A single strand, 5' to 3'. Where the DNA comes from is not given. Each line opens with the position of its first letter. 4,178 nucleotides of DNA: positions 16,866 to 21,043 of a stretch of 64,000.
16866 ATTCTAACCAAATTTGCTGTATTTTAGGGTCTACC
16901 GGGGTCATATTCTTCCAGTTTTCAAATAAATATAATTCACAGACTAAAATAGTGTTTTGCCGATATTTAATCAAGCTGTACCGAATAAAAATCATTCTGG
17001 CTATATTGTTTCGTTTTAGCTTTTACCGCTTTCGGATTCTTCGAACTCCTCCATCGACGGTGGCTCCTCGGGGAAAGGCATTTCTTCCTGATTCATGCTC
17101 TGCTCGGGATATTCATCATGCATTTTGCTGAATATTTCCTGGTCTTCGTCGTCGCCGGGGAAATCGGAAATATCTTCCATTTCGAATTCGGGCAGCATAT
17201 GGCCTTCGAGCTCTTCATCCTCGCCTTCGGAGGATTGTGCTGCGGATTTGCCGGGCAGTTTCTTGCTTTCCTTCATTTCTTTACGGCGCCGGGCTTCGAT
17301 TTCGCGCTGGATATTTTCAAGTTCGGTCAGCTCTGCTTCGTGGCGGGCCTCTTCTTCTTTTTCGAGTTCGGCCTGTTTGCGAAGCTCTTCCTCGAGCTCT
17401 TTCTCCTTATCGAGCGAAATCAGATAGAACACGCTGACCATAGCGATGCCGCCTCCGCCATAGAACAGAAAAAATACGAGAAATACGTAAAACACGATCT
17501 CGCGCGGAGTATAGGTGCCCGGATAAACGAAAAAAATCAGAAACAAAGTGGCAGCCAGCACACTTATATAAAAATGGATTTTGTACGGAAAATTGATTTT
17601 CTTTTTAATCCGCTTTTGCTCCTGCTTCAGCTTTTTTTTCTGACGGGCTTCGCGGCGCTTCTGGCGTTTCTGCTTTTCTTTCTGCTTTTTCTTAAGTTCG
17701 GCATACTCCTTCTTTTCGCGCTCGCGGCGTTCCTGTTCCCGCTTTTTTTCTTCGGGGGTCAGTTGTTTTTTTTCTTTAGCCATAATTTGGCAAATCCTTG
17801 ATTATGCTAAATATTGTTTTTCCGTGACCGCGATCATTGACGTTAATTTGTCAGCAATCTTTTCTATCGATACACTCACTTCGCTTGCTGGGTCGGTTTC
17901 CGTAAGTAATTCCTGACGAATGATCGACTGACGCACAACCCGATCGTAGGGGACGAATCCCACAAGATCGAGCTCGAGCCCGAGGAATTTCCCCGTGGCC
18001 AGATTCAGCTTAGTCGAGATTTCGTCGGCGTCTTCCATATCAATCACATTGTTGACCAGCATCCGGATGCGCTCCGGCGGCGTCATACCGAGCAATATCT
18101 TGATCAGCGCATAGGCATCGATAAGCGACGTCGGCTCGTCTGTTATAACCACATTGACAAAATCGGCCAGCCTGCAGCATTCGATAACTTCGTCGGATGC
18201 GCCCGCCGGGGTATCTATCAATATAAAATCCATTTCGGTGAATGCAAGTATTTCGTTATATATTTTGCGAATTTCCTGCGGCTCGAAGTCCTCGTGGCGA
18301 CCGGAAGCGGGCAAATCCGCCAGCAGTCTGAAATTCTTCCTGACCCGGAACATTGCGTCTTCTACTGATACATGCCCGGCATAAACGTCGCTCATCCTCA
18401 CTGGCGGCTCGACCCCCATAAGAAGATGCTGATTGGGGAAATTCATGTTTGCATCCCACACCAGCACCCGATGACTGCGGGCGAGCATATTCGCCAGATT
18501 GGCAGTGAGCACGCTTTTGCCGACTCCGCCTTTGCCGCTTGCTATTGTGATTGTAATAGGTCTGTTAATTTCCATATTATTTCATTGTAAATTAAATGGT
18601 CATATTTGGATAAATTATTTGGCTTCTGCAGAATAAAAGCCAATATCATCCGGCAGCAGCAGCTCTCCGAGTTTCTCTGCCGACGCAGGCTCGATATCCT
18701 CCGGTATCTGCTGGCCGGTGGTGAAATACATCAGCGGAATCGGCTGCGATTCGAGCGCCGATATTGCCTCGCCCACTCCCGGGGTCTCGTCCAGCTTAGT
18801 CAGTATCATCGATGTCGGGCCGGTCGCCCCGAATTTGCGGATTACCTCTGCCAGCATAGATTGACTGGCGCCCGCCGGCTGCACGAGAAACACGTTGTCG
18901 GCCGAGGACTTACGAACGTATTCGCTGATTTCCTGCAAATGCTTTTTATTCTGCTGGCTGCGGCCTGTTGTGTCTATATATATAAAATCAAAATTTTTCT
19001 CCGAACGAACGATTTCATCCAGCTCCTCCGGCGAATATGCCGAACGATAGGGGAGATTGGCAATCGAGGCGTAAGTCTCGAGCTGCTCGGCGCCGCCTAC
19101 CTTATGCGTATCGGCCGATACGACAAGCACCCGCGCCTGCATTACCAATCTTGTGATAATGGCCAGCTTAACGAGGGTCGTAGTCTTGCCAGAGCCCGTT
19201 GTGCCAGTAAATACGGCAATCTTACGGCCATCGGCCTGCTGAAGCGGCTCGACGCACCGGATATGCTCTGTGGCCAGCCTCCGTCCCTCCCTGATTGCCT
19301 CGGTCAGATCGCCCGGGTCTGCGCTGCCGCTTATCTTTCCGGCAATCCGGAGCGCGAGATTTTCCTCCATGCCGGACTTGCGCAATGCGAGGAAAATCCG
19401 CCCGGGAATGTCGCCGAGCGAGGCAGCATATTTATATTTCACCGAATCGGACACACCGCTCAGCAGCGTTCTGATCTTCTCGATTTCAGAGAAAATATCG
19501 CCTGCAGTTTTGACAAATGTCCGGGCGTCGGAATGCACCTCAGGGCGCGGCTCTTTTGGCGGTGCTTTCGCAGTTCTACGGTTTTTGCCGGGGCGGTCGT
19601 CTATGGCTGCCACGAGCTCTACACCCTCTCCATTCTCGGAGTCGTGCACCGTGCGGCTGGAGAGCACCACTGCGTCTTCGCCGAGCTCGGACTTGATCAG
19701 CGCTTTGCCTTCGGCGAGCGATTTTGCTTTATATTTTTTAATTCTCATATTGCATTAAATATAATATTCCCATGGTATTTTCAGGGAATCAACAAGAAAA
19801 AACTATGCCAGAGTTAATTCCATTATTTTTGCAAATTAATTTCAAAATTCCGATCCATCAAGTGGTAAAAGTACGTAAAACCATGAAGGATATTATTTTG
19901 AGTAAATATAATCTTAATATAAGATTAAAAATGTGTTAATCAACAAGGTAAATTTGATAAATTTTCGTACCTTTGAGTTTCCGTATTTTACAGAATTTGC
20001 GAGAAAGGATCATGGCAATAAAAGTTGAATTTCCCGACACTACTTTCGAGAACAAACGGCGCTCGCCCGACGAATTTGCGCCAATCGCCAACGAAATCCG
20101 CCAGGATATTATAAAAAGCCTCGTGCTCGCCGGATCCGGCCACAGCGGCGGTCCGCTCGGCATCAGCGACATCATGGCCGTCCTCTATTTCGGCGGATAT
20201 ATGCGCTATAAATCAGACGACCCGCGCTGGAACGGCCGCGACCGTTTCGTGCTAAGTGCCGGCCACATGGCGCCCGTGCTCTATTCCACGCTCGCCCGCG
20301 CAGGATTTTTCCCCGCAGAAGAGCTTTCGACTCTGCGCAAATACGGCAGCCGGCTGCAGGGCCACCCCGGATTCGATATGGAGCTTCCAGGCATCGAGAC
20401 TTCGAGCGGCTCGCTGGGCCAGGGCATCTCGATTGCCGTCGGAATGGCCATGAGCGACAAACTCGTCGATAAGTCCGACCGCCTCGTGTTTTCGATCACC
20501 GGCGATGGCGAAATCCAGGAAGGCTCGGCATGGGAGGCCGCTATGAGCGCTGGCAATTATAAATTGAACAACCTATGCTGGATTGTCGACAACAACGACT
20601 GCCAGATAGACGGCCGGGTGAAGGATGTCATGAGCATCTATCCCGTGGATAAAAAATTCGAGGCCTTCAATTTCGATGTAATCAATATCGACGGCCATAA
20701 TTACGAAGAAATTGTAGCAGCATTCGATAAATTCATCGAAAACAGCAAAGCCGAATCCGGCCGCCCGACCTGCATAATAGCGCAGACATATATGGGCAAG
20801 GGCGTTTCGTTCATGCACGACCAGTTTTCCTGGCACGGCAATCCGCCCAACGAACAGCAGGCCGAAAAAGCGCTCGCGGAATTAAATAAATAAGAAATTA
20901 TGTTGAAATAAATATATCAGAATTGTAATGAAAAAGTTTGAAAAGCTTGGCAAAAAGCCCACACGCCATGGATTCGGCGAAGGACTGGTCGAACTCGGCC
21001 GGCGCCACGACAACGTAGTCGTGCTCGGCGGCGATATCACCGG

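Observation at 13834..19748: Flagellar regulatory operon flhF-flhG-X-fliA-HDOD-GAF kinase in a genome that also encodes T9SS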

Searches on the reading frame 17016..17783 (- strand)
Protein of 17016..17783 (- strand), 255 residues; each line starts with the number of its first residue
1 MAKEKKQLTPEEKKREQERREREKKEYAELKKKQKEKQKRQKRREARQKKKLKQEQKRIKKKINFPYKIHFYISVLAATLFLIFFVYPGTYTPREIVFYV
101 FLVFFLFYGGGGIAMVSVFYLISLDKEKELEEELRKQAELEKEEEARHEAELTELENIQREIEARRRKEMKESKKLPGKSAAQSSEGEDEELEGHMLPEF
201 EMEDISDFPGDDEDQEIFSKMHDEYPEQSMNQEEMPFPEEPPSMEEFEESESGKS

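Call 3: search_protein_families(library=pfam, proteins=[window:17016-17783:-], max_evalue=0.01)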
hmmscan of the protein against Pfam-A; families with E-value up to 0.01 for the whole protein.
window:17016-17783:- (255 aa): 1 family
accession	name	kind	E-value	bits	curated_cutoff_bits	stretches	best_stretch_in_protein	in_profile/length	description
PF11947.13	DUF3464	-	0.0078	16.4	25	1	6-105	4-104/149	Photosynthesis affected mutant 68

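Call 5: search_protein_families(library=ncbifam, proteins=[window:17016-17783:-], max_evalue=0.001)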
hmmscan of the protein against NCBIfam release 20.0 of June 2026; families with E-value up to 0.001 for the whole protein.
window:17016-17783:- (255 aa): 1 family
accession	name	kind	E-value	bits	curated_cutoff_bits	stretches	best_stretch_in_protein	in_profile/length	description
TIGR00206.1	fliF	equivalog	0.00055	19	129.75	1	89-175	455-531/555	flagellar basal-body MS-ring/collar protein FliF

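Call 29: find_homologous_proteins(query=window:17016-17783:-, max_evalue=0.001)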
Query window:17016-17783:- (255 aa): 14 proteins with E <= 0.001 among 3384 candidates.
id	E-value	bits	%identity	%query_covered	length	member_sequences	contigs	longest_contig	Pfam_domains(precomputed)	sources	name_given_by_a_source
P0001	6.3e-152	522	100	100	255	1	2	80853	-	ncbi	ncbi:MAG: hypothetical protein ACLFQX_09815 [Candidatus Kapaibacterium sp.]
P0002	1.5e-87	311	67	96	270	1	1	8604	-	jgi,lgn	jgi:ABC-type multidrug transport system fused ATPase/permease subunit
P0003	2.3e-35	141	44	82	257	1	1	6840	-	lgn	-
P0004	9.6e-34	135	34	65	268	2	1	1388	-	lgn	-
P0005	1.0e-32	132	36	78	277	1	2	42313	-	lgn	-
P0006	5.0e-27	113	40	38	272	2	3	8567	-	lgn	-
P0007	9.8e-27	112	41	79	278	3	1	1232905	-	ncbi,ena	-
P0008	2.5e-25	108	36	91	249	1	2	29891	-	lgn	-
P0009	5.0e-25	107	34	47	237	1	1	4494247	-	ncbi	-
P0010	9.3e-25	106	37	89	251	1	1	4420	-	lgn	-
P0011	3.3e-20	91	33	100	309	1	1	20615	-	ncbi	-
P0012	3.9e-20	91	33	60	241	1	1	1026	-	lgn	-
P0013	4.6e-20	90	36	81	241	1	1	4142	-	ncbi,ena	-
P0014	8.4e-8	50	25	31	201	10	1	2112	-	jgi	jgi:uncharacterized membrane protein (DUF106 family)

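Call 31: find_encoding_contigs(protein=P0009, flank=10000, max_places=2)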
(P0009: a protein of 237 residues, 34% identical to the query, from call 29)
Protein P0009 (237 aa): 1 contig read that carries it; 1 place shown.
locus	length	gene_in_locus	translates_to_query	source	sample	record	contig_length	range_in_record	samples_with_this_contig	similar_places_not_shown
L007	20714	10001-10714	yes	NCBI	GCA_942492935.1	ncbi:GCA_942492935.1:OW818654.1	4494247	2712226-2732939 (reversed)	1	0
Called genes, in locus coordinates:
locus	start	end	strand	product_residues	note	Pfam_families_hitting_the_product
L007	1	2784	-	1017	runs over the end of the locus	PF00873:ACR_tran, PF03176:MMPL (weak)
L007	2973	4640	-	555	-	PF03571:Peptidase_M49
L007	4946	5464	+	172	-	PF00364:Biotin_lipoyl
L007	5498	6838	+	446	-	PF00289:Biotin_carb_N, PF02222:ATP-grasp (weak), PF02786:CPSase_L_D2, PF07478:Dala_Dala_lig_C (weak), PF02785:Biotin_carb_C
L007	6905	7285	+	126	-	PF01597:GCV_H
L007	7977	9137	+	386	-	PF00448:SRP54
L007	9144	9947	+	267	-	PF00142:Fer4_NifH (faint), PF01656:CbiA, PF02374:ArsA_ATPase (weak), PF10609:ParA, PF13614:AAA_31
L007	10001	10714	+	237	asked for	-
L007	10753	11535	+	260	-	PF04542:Sigma70_r2, PF04539:Sigma70_r3 (faint), PF08281:Sigma70_r4_2 (faint), PF04545:Sigma70_r4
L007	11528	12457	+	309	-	PF08668:HDOD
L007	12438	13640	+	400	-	PF02518:HATPase_c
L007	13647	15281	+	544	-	-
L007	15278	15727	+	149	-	PF18962:Por_Secre_tail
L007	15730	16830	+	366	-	-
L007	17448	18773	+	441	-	PF09423:PhoD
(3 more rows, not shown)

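Call 32: find_encoding_contigs(protein=P0007, flank=10000, max_places=2)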
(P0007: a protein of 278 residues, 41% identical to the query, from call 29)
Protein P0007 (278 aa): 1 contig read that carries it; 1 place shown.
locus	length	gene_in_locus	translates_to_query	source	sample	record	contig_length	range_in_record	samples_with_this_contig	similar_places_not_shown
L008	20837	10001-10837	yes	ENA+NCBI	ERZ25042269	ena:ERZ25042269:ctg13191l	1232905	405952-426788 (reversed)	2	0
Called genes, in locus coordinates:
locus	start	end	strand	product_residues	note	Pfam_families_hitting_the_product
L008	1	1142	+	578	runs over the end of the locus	PF00111:Fer2, PF13510:Fer2_4, PF10588:NADH-G_4Fe-4S_3, PF22117:Fer4_Nqo3, PF22151:Fer4_NDSU1, PF00384:Molybdopterin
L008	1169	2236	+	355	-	PF00146:NADHdh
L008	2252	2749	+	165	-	PF13187:Fer4_9, PF14697:Fer4_21 (faint), PF12797:Fer4_2 (faint), PF13237:Fer4_10, PF00037:Fer4 (weak), PF12838:Fer4_7, PF13183:Fer4_8 (weak), PF00037:Fer4, +2 more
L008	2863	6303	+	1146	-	PF24595:DUF7619, PF18962:Por_Secre_tail (weak)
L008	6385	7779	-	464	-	PF00206:Lyase_1, PF10415:FumaraseC_C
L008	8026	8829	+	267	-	PF00448:SRP54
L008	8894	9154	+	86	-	PF00448:SRP54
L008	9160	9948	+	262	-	PF10609:ParA, PF00142:Fer4_NifH (weak), PF01656:CbiA, PF02374:ArsA_ATPase (weak), PF13614:AAA_31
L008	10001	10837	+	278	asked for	-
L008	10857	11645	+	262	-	PF04542:Sigma70_r2, PF04545:Sigma70_r4, PF08281:Sigma70_r4_2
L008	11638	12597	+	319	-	PF08668:HDOD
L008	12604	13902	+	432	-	PF02518:HATPase_c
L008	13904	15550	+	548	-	-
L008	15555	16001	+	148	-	PF18962:Por_Secre_tail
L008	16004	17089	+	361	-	-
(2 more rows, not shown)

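Call 33: find_encoding_contigs(protein=P0011, flank=10000, max_places=2)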
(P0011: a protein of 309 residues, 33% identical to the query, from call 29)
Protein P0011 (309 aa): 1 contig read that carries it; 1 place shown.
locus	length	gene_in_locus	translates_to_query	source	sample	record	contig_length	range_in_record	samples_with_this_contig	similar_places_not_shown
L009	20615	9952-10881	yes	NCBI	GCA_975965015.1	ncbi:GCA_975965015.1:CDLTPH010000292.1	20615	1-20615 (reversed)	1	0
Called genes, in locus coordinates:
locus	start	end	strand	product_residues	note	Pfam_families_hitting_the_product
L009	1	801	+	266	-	?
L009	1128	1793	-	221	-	PF00072:Response_reg, PF08281:Sigma70_r4_2 (weak), PF00196:GerE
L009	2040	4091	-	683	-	PF13328:HD_4, PF04607:RelA_SpoT, PF02824:TGS, PF28438:RelA_RIS, PF13291:ACT_4 (weak)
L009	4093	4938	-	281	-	PF02146:SIR2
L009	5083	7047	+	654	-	-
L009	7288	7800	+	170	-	PF01789:PsbP (weak)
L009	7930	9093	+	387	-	PF00448:SRP54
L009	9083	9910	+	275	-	PF10609:ParA, PF00142:Fer4_NifH (faint), PF01656:CbiA, PF02374:ArsA_ATPase (faint), PF06564:CBP_BcsQ (weak), PF09140:MipZ (faint), PF13614:AAA_31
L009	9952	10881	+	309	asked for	-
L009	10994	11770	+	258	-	PF04542:Sigma70_r2, PF04545:Sigma70_r4, PF08281:Sigma70_r4_2 (weak)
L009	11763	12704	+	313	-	PF08668:HDOD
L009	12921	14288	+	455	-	PF00512:HisKA (weak), PF02518:HATPase_c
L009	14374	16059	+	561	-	PF05568:ASFV_J13L (faint)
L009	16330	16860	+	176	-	PF18962:Por_Secre_tail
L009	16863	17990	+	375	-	-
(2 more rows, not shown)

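Call 96: search_solved_structures(query=A1, max_evalue=1)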
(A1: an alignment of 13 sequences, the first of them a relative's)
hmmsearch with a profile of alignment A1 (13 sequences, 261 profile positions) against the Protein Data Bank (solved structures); distinct sequences matched with E-value up to 1: 2.
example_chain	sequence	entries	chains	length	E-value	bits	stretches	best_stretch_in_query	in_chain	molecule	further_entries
9dzw_A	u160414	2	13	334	0.023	17.6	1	97-186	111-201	CalC6_3 with DHR extension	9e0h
7ad3_F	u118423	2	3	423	0.79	12.6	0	143-229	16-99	STE4 isoform 1 | Guanine nucleotide-binding protein subunit beta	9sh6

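Call 117: search_protein_representatives(alignment_id=A1)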
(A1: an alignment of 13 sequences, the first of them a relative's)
Query: 13 sequences, 261 profile positions. Proteins with E-value up to 0.001 (for the whole library): 144; up to 1e-10: 108; up to 1e-30: 71. The best 144 are listed.
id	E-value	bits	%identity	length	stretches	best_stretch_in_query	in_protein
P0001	5.1e-83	295.1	-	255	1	1-250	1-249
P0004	1.4e-80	287.1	-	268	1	3-260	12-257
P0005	3.8e-80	285.7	-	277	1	1-258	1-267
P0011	2.2e-75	270.1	-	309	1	1-258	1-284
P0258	1.5e-64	234.6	-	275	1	1-253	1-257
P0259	1.8e-61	224.5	-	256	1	1-259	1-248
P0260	2.1e-61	224.3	-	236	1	1-241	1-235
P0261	2.1e-61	224.2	-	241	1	1-235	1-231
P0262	2.1e-61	224.2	-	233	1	1-227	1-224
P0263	4.7e-59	216.6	-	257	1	5-227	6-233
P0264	6.5e-59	216.1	-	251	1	1-257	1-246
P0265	4.5e-58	213.3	-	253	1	1-229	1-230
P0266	7.0e-58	212.7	-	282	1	1-240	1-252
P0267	2.5e-56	207.6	-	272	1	1-256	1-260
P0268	3.0e-56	207.4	-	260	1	1-247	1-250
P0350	7.4e-15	71.7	-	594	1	33-169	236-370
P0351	8.9e-14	68.2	-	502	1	34-220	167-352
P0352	1.7e-13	67.2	-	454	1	34-245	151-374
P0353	3.2e-13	66.4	-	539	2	38-169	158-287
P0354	5.9e-13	65.5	-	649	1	42-171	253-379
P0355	5.1e-12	62.4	-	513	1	38-245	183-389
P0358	2.4e-11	60.2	-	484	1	35-168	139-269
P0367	3.3e-09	53.2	-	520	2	31-227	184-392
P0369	2.9e-08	50.1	-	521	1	40-206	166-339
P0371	1.2e-07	48.0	-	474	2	35-215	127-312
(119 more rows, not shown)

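Call 118: search_protein_families(library=pfam, proteins=[P0350, P0351, P0352, P0353, P0354, P0355, P0358, P0367, P0369, P0371], max_evalue=0.001)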
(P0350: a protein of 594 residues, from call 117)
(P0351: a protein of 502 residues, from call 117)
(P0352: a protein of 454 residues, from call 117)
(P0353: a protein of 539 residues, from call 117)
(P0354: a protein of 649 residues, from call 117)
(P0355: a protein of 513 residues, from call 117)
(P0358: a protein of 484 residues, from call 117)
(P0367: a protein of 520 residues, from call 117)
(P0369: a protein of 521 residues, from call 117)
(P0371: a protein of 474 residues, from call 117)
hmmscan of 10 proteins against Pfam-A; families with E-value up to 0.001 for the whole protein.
P0350 (594 aa): 0 families

P0351 (502 aa): 0 families

P0352 (454 aa): 1 family
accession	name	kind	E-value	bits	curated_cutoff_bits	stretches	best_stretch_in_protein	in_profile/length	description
PF20990.2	DUF2207_C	-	2.4e-05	24.6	33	1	14-130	59-185/247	Predicted membrane protein (DUF2207) C-terminal domain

P0353 (539 aa): 0 families

P0354 (649 aa): 0 families

P0355 (513 aa): 0 families

P0358 (484 aa): 0 families

P0367 (520 aa): 0 families

P0369 (521 aa): 0 families

P0371 (474 aa): 0 families

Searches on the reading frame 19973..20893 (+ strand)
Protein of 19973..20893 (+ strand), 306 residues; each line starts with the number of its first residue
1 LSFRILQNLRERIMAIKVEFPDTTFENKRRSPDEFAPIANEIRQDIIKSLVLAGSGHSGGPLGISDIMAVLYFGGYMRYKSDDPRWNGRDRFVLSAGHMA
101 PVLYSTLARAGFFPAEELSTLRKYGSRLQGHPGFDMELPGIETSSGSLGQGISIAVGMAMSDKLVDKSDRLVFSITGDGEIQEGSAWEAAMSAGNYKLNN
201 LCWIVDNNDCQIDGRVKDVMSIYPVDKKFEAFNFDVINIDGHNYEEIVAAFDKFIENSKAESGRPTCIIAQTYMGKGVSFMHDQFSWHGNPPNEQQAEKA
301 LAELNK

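Call 6: search_protein_families(library=pfam, proteins=[window:19973-20893:+], max_evalue=0.001)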
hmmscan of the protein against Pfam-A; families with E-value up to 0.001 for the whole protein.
window:19973-20893:+ (306 aa): 4 families
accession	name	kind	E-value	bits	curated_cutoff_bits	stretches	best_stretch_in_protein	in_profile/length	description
PF00456.26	Transketolase_N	-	2.3e-52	178.5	22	1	38-298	5-269/334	Transketolase, thiamine diphosphate binding domain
PF13292.11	DXP_synthase_N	-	1.8e-12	47.5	21.2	1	29-216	12-179/274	1-deoxy-D-xylulose-5-phosphate synthase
PF00676.26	E1_dh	-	5.4e-06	26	22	1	141-281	96-233/300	Dehydrogenase E1 component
PF02775.26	TPP_enzyme_C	-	1.8e-05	25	21.9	1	144-208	26-83/151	Thiamine pyrophosphate enzyme, C-terminal TPP binding domain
